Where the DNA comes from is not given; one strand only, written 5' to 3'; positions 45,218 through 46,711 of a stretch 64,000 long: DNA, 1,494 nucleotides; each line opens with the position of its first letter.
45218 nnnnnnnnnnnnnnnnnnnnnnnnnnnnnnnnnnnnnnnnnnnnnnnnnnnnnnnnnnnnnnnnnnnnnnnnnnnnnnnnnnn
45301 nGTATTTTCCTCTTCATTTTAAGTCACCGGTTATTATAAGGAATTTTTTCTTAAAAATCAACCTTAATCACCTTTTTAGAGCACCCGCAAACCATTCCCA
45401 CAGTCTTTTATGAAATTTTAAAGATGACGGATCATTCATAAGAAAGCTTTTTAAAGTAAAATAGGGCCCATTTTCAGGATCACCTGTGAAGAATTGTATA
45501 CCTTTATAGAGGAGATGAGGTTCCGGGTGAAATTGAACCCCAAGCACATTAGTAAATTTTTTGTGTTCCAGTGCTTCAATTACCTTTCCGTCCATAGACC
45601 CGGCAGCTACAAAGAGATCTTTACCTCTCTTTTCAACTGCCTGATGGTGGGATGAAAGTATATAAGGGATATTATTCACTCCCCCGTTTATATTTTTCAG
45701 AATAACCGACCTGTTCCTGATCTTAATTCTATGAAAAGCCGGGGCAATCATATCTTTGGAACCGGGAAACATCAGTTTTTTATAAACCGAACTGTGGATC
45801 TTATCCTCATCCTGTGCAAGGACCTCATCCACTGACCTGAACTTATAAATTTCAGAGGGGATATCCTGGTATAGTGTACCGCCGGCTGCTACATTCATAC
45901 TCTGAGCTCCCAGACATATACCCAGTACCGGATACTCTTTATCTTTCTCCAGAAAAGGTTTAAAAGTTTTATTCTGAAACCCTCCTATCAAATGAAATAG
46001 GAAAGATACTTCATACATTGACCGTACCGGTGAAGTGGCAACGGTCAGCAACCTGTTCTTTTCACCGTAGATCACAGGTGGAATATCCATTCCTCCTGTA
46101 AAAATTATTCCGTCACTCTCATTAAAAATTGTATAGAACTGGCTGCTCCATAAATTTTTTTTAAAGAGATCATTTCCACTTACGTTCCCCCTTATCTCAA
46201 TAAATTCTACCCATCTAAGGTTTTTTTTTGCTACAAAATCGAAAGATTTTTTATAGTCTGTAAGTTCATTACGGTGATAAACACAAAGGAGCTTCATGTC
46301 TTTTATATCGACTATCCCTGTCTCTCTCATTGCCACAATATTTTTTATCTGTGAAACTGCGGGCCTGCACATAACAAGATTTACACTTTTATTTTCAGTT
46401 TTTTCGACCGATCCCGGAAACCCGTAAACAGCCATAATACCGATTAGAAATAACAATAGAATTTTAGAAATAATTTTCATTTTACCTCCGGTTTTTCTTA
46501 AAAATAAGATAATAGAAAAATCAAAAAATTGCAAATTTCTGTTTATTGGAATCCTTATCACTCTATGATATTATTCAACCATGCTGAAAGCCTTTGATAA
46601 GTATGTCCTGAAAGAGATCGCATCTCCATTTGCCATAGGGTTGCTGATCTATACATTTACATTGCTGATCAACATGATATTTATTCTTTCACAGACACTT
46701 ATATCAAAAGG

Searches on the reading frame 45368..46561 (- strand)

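Call 32: search_protein_families(library=pfam, proteins=[window:45368-46561:-], max_evalue=0.00001)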
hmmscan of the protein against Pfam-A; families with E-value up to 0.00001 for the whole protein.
window:45368-46561:- (397 aa): 2 families
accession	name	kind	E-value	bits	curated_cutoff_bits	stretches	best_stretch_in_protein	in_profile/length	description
PF07722.19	Peptidase_C26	-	9.4e-30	104.4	20.5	1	142-347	52-219/219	Peptidase C26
PF00117.34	GATase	-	4e-14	53.2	22.8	1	208-350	71-175/190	Glutamine amidotransferase class-I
